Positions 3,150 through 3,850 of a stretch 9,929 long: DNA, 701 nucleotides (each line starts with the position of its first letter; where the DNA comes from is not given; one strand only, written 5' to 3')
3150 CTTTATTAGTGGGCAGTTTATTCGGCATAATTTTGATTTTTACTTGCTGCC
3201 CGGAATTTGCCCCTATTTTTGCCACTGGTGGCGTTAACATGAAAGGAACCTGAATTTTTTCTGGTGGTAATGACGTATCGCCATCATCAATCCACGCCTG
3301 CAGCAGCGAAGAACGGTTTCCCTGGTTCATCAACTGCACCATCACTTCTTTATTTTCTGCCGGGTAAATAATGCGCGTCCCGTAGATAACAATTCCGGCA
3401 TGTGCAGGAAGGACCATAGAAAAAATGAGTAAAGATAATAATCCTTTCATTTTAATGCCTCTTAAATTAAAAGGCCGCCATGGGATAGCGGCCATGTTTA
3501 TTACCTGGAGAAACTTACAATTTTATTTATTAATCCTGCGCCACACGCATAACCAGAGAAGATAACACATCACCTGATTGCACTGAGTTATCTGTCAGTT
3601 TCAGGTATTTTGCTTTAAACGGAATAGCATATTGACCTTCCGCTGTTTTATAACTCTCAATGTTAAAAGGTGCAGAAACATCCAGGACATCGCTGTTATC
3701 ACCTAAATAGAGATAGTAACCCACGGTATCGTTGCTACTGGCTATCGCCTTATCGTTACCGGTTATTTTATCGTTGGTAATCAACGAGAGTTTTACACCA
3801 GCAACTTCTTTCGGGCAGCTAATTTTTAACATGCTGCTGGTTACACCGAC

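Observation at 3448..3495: Hairpin between yehD and yehC overlaps the longer candidate yehC start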

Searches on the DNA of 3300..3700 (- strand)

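Call 7: search_dna_similar(query=window:3300-3700:-, collection=ecoli_genomes, mode=near, rows=spread, max_rows=30)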
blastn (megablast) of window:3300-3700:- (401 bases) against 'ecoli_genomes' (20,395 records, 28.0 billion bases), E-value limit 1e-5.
Records with a match: 4915; places in all: 4926; records where one place covers at least 80% of the query: 4877.
Genomes with a match: 4915 of 5426; with a place that covers at least 80% of the query: 4877. Places per genome that has any: lowest 1, median 1, highest 2. On chromosomes: 4926 places; on plasmids: 0.
Best place of each record, by identity: >=99% 2074; 95-99% 1784; 90-95% 1056; 80-90% 1.
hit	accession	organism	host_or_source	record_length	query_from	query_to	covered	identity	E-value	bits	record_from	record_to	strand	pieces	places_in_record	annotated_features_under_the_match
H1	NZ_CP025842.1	Escherichia coli strain 720632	Homo sapiens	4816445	1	401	100%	100.0%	0e+0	741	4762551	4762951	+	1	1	yehD: fimbrial protein | yehC: fimbria/pilus periplasmic chaperone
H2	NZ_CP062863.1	Escherichia coli strain Res13-Lact-PEB14-36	Sus scrofa domesticus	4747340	1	401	100%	100.0%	0e+0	741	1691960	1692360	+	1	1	yehD: fimbrial protein | yehC: fimbria/pilus periplasmic chaperone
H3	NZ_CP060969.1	Escherichia coli strain EC5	Homo sapiens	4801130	1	401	100%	100.0%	0e+0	741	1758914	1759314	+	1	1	type 1 fimbrial protein | yehC: fimbria/pilus periplasmic chaperone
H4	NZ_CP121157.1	Escherichia coli strain E89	bovine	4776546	1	401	100%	100.0%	0e+0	741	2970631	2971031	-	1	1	yehD: fimbrial protein | yehC: fimbria/pilus periplasmic chaperone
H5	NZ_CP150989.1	Escherichia coli strain CUVET16-819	Dog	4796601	1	401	100%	100.0%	0e+0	741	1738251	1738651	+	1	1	type 1 fimbrial protein | yehC: fimbria/pilus periplasmic chaperone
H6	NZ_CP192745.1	Escherichia coli strain TUM22775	Laboratory developed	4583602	1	401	100%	100.0%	0e+0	741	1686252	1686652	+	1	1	yehD: fimbrial protein | yehC: fimbria/pilus periplasmic chaperone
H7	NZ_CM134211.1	Escherichia coli strain 148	Homo sapiens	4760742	1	401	100%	100.0%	0e+0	741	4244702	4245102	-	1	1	yehD: fimbrial protein | yehC: fimbria/pilus periplasmic chaperone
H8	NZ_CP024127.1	Escherichia coli strain 14EC001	clinical patient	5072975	1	401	100%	99.8%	0e+0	736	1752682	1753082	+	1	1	yehD: fimbrial protein | yehC: fimbria/pilus periplasmic chaperone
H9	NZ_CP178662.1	Escherichia coli strain VTB96935v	Chicken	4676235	1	401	100%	99.8%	0e+0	736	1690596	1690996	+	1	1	yehD: fimbrial protein | yehC: fimbria/pilus periplasmic chaperone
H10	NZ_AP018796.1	Escherichia coli strain E2855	Bos taurus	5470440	1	401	100%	99.0%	0e+0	719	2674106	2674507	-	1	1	yehD: fimbrial protein | yehC: fimbria/pilus periplasmic chaperone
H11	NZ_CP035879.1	Escherichia coli strain DS26-1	Homo sapiens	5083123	1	401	100%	99.0%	0e+0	719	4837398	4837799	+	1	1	yehD: fimbrial protein | yehC: fimbria/pilus periplasmic chaperone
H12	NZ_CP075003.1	Escherichia coli strain 6817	Homo sapiens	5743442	1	401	100%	99.0%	0e+0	719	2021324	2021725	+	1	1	yehD: fimbrial protein | yehC: fimbria/pilus periplasmic chaperone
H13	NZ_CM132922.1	Escherichia coli strain HY220605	yak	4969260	1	401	100%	99.0%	0e+0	719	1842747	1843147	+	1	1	yehD: fimbrial protein | yehC: fimbria/pilus periplasmic chaperone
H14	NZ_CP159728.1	Escherichia coli strain Z22-6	hospital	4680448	1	401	100%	98.8%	0e+0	713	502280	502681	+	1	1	yehD: fimbrial protein | yehC: fimbria/pilus periplasmic chaperone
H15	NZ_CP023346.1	Escherichia coli strain ETEC-2265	Homo sapiens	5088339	1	401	100%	98.8%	0e+0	713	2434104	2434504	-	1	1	yehD: fimbrial protein | yehC: fimbria/pilus periplasmic chaperone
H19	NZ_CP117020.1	Escherichia coli strain MLI106K3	Homo sapiens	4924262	1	401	100%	97.5%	0e+0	686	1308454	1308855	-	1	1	yehD: fimbrial protein | yehC: fimbria/pilus periplasmic chaperone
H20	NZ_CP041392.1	Escherichia coli strain ECOL-18-VL-LA-PA-Ryan-0026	missing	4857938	1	401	100%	97.0%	0e+0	675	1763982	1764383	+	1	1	yehD: fimbrial protein | yehC: fimbria/pilus periplasmic chaperone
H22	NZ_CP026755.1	Escherichia coli strain AR_0077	missing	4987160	1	401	100%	96.8%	0e+0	669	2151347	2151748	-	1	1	yehD: fimbrial protein | yehC: fimbria/pilus periplasmic chaperone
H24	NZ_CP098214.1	Escherichia coli strain Z0117EC0036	Canis lupus familiaris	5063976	1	401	100%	94.5%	3e-174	619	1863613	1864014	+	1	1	yehD: fimbrial protein | yehC: fimbria/pilus periplasmic chaperone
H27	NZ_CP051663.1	Escherichia coli strain 1162invT2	Homo sapiens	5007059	1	401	100%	94.0%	6e-171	608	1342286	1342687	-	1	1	yehD: fimbrial protein | yehC: fimbria/pilus periplasmic chaperone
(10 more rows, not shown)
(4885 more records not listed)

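Call 8: get_annotated_region(hit=H1, flank=1500)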
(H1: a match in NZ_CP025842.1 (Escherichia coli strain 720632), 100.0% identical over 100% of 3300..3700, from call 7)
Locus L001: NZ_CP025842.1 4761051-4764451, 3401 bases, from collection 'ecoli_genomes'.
description: Escherichia coli strain 720632 chromosome, complete genome
organism: Escherichia coli strain 720632 (NCBI taxid 562)
replicon: chromosome; assembly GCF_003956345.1
host: Homo sapiens; source: stool; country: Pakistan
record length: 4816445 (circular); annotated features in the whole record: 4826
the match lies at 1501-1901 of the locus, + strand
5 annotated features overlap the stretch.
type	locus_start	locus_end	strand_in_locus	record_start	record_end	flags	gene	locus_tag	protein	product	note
CDS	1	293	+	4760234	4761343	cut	apbC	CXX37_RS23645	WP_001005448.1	iron-sulfur cluster carrier protein ApbC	-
CDS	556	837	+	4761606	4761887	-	yehE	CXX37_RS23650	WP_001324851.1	YehE family protein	-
CDS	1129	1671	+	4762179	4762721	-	yehD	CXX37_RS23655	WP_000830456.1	fimbrial protein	-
CDS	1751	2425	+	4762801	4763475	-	yehC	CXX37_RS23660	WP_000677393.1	fimbria/pilus periplasmic chaperone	-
CDS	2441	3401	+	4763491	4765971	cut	yehB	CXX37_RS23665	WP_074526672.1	fimbrial biogenesis outer membrane usher protein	-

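Call 9: get_annotated_region(hit=H27, flank=1500)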
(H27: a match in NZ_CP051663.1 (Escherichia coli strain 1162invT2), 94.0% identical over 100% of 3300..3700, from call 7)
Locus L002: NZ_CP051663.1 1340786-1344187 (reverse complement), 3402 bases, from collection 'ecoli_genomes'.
description: Escherichia coli strain 1162invT2 chromosome, complete genome
organism: Escherichia coli strain 1162invT2 (NCBI taxid 562)
replicon: chromosome; assembly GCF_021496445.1
host: Homo sapiens; source: urine; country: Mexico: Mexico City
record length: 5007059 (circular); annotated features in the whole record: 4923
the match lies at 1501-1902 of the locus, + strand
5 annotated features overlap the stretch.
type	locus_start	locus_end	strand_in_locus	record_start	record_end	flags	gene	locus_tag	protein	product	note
CDS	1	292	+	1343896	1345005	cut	apbC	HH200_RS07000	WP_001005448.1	iron-sulfur cluster carrier protein ApbC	-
CDS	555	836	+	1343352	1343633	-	yehE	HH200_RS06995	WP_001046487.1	YehE family protein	-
CDS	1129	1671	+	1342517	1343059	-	yehD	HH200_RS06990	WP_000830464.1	fimbrial protein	-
CDS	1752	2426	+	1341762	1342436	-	yehC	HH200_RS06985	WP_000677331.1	fimbria/pilus periplasmic chaperone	-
CDS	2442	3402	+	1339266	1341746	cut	yehB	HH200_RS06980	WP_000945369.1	fimbrial biogenesis outer membrane usher protein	-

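Call 10: get_annotated_region(hit=H19, flank=1500)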
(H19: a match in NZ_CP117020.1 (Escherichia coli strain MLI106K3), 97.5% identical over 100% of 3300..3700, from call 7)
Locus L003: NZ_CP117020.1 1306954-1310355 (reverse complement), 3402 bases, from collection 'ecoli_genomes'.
description: Escherichia coli strain MLI106K3 chromosome, complete genome
organism: Escherichia coli strain MLI106K3 (NCBI taxid 562)
replicon: chromosome; assembly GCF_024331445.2
host: Homo sapiens; source: stool sample; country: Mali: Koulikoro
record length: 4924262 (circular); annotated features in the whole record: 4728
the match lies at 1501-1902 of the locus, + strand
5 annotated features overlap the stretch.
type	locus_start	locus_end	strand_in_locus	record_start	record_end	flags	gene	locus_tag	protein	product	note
CDS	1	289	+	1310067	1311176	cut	apbC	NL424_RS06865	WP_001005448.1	iron-sulfur cluster carrier protein ApbC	-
CDS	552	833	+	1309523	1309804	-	yehE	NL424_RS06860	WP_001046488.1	YehE family protein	-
CDS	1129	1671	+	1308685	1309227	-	yehD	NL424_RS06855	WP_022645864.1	fimbrial protein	-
CDS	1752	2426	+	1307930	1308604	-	yehC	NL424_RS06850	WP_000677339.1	fimbria/pilus periplasmic chaperone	-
CDS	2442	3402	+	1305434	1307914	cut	yehB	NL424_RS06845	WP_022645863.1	fimbrial biogenesis outer membrane usher protein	-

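Call 23: search_dna_similar(query=window:3440-3505:-, collection=ecoli_genomes, mode=near, max_rows=5)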
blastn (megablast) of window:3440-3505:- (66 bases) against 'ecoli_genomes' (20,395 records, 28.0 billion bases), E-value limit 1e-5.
Records with a match: 3873; places in all: 3877; records where one place covers at least 80% of the query: 3866.
Genomes with a match: 3873 of 5426; with a place that covers at least 80% of the query: 3866. Places per genome that has any: lowest 1, median 1, highest 2. On chromosomes: 3877 places; on plasmids: 0.
Best place of each record, by identity: >=99% 1870; 95-99% 2000; 90-95% 3.
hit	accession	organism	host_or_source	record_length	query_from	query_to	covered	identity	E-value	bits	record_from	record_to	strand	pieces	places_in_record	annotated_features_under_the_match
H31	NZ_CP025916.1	Escherichia coli strain 120899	Homo sapiens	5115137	1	66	100%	100.0%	1e-25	122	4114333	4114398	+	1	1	yehC: fimbria/pilus periplasmic chaperone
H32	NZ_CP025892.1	Escherichia coli strain 503025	Homo sapiens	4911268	1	66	100%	100.0%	1e-25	122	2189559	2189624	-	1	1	yehC: fimbria/pilus periplasmic chaperone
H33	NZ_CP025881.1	Escherichia coli strain 503440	Homo sapiens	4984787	1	66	100%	100.0%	1e-25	122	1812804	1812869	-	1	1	yehC: fimbria/pilus periplasmic chaperone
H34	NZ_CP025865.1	Escherichia coli strain 504211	Homo sapiens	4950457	1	66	100%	100.0%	1e-25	122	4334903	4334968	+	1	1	yehC: fimbria/pilus periplasmic chaperone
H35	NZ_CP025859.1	Escherichia coli strain 504239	Homo sapiens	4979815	1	66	100%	100.0%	1e-25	122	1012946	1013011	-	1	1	yehC: fimbria/pilus periplasmic chaperone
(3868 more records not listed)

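Call 24: search_dna_similar(query=L002:1696-1762:+, collection=ecoli_genomes, mode=near, max_rows=5)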
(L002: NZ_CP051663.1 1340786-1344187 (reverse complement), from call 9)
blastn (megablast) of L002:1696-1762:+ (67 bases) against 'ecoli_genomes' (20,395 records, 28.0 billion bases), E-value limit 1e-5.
Records with a match: 4750; places in all: 4751; records where one place covers at least 80% of the query: 4746.
Genomes with a match: 4750 of 5426; with a place that covers at least 80% of the query: 4746. Places per genome that has any: lowest 1, median 1, highest 2. On chromosomes: 4751 places; on plasmids: 0.
Best place of each record, by identity: >=99% 560; 95-99% 4174; 90-95% 16.
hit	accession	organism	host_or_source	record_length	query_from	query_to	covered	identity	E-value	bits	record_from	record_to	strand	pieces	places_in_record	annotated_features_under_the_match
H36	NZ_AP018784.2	Escherichia coli strain SK1144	-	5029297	1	67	100%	100.0%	3e-26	124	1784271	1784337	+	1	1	yehC: fimbria/pilus periplasmic chaperone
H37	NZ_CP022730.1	Escherichia coli strain SA186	Homo sapiens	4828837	1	67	100%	100.0%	3e-26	124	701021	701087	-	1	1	yehC: fimbria/pilus periplasmic chaperone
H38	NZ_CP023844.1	Escherichia coli strain 4/1-1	Homo sapiens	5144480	1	67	100%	100.0%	3e-26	124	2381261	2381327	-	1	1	yehC: fimbria/pilus periplasmic chaperone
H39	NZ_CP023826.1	Escherichia coli strain 4/4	Homo sapiens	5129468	1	67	100%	100.0%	3e-26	124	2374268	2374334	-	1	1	yehC: fimbria/pilus periplasmic chaperone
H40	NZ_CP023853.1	Escherichia coli strain 2/0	Homo sapiens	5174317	1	67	100%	100.0%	3e-26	124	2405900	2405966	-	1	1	yehC: fimbria/pilus periplasmic chaperone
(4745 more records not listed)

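Call 26: search_dna_similar(query=window:3458-3498:-, collection=ecoli_genomes, mode=near, max_rows=40, rows=spread, max_evalue=0.001)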
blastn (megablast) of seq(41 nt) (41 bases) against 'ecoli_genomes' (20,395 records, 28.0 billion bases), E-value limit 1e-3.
Records with a match: 2006; places in all: 2006; records where one place covers at least 80% of the query: 2002.
Genomes with a match: 2006 of 5426; with a place that covers at least 80% of the query: 2002. Places per genome that has any: lowest 1, median 1, highest 1. On chromosomes: 2006 places; on plasmids: 0.
Best place of each record, by identity: >=99% 1998; 95-99% 8.
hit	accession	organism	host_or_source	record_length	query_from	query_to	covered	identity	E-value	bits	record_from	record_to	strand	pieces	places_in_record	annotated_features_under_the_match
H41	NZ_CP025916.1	Escherichia coli strain 120899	Homo sapiens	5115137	1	41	100%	100.0%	3e-12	77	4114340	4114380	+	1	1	none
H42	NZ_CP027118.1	Escherichia coli strain 26561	bovine mastitis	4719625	1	41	100%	100.0%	3e-12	77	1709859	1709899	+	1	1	none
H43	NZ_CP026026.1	Escherichia coli strain CAR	Essential oils isolation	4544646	1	41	100%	100.0%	3e-12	77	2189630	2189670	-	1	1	none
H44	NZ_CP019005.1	Escherichia coli strain Ecol_AZ155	Homo sapiens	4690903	1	41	100%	100.0%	3e-12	77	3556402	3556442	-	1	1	none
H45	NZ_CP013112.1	Escherichia coli strain YD786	Homo sapiens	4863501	1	41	100%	100.0%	3e-12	77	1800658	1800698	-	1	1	none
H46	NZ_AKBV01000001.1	Escherichia coli str. K-12 substr. MG1655 strain K-12 ...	-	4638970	1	41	100%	100.0%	3e-12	77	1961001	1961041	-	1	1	none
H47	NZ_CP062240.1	Escherichia coli strain AML001_ev02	not applicable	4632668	1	41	100%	100.0%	3e-12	77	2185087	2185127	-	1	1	none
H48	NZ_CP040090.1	Escherichia coli strain FT130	Migratory bird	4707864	1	41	100%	100.0%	3e-12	77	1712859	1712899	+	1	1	none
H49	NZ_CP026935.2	Escherichia coli strain CFS3292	Bos taurus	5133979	1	41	100%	100.0%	3e-12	77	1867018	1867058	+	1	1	none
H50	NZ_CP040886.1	Escherichia coli strain K71-77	Homo sapiens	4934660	1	41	100%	100.0%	3e-12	77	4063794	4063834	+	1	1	none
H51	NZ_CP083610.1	Escherichia coli strain EC2648-Vir1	conjugation assay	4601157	1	41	100%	100.0%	3e-12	77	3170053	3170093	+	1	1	none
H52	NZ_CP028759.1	Escherichia coli strain A15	Otter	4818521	1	41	100%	100.0%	3e-12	77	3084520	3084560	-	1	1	none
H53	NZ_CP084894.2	Escherichia coli strain g83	laboratory experiment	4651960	1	41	100%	100.0%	3e-12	77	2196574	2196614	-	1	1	none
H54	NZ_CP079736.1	Escherichia coli strain GB2005-delet-a-f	Homo sapiens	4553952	1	41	100%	100.0%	3e-12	77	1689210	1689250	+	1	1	none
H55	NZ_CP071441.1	Escherichia coli strain EcPF20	Homo sapiens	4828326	1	41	100%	100.0%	3e-12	77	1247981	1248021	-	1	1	none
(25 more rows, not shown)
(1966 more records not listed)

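Call 28: get_annotated_region(hit=H10, flank=0)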
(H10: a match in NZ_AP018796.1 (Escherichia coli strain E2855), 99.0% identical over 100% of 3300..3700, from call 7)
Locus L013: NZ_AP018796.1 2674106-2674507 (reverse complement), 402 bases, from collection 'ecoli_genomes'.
description: Escherichia coli strain E2855 chromosome, complete genome
organism: Escherichia coli strain E2855 (NCBI taxid 562)
replicon: chromosome; assembly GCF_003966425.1
host: Bos taurus; source: -; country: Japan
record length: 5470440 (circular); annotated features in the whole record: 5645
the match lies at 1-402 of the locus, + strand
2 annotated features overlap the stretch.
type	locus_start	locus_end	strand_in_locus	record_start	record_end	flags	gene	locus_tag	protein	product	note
CDS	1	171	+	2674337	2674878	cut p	yehD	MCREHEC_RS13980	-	fimbrial protein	frameshifted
CDS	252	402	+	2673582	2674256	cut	yehC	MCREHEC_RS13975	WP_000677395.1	fimbria/pilus periplasmic chaperone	-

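Call 29: get_annotated_region(hit=H15, flank=0)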
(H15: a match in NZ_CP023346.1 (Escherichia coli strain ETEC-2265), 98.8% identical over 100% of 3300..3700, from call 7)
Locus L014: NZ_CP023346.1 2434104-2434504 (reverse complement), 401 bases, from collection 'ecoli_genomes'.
description: Escherichia coli strain ETEC-2265 chromosome, complete genome
organism: Escherichia coli strain ETEC-2265 (NCBI taxid 562)
replicon: chromosome; assembly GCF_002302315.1
host: Homo sapiens; source: Diarrheal stool; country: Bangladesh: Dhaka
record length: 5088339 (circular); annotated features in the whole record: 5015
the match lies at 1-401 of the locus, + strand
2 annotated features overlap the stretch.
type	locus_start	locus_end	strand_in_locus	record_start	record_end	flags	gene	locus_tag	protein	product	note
CDS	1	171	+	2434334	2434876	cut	yehD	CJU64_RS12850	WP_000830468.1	fimbrial protein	-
CDS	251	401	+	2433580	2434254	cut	yehC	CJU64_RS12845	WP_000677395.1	fimbria/pilus periplasmic chaperone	-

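Call 30: get_annotated_region(hit=H20, flank=0)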
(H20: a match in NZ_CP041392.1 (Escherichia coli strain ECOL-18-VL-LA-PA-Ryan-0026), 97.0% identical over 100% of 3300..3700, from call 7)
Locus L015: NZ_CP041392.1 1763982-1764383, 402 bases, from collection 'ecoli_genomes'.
description: Escherichia coli strain ECOL-18-VL-LA-PA-Ryan-0026 chromosome, complete genome
organism: Escherichia coli strain ECOL-18-VL-LA-PA-Ryan-0026 (NCBI taxid 562)
replicon: chromosome; assembly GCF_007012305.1
host: missing; source: tracheal wash; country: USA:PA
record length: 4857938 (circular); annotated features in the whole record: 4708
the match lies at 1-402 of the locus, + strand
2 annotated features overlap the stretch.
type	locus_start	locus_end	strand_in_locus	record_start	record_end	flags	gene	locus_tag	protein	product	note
CDS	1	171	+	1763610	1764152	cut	yehD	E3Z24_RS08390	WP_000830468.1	fimbrial protein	-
CDS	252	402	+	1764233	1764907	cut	yehC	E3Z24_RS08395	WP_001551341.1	fimbria/pilus periplasmic chaperone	-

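Call 31: get_annotated_region(hit=H24, flank=0)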
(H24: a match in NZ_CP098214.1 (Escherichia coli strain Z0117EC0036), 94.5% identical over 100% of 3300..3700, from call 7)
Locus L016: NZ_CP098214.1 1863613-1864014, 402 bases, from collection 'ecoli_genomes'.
description: Escherichia coli strain Z0117EC0036 chromosome, complete genome
organism: Escherichia coli strain Z0117EC0036 (NCBI taxid 562)
replicon: chromosome; assembly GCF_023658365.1
host: Canis lupus familiaris; source: -; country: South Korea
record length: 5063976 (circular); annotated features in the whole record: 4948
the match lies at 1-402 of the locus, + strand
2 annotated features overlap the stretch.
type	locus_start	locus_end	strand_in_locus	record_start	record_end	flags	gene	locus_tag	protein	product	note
CDS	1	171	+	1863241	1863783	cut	yehD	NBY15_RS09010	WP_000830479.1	fimbrial protein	-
CDS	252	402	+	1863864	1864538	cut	yehC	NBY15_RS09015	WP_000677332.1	fimbria/pilus periplasmic chaperone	-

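Call 32: get_annotated_region(hit=H13, flank=0)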
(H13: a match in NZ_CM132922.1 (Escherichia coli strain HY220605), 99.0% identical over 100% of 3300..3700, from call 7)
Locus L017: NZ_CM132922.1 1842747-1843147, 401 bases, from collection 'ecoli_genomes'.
description: Escherichia coli strain HY220605 chromosome, whole genome shotgun sequence
organism: Escherichia coli strain HY220605 (NCBI taxid 562)
replicon: chromosome; assembly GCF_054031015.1
host: yak; source: dung; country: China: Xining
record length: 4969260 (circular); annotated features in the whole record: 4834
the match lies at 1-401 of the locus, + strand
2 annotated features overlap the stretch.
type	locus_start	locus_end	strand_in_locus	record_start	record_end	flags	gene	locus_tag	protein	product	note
CDS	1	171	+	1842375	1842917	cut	yehD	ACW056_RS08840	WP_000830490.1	fimbrial protein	-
CDS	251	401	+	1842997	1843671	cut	yehC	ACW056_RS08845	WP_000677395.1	fimbria/pilus periplasmic chaperone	-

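Call 33: get_annotated_region(hit=H22, flank=0)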
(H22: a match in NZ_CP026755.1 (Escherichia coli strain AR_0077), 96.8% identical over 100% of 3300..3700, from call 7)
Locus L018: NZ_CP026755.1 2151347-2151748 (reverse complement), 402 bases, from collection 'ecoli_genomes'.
description: Escherichia coli strain AR_0077 chromosome, complete genome
organism: Escherichia coli strain AR_0077 (NCBI taxid 562)
replicon: chromosome; assembly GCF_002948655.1
host: missing; source: missing; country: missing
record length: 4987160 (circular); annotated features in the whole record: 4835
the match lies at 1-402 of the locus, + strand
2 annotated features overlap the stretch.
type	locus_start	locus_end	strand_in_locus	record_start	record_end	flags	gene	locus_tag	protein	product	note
CDS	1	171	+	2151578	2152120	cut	yehD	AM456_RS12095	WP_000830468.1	fimbrial protein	-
CDS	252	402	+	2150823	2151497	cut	yehC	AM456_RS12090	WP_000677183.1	fimbria/pilus periplasmic chaperone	-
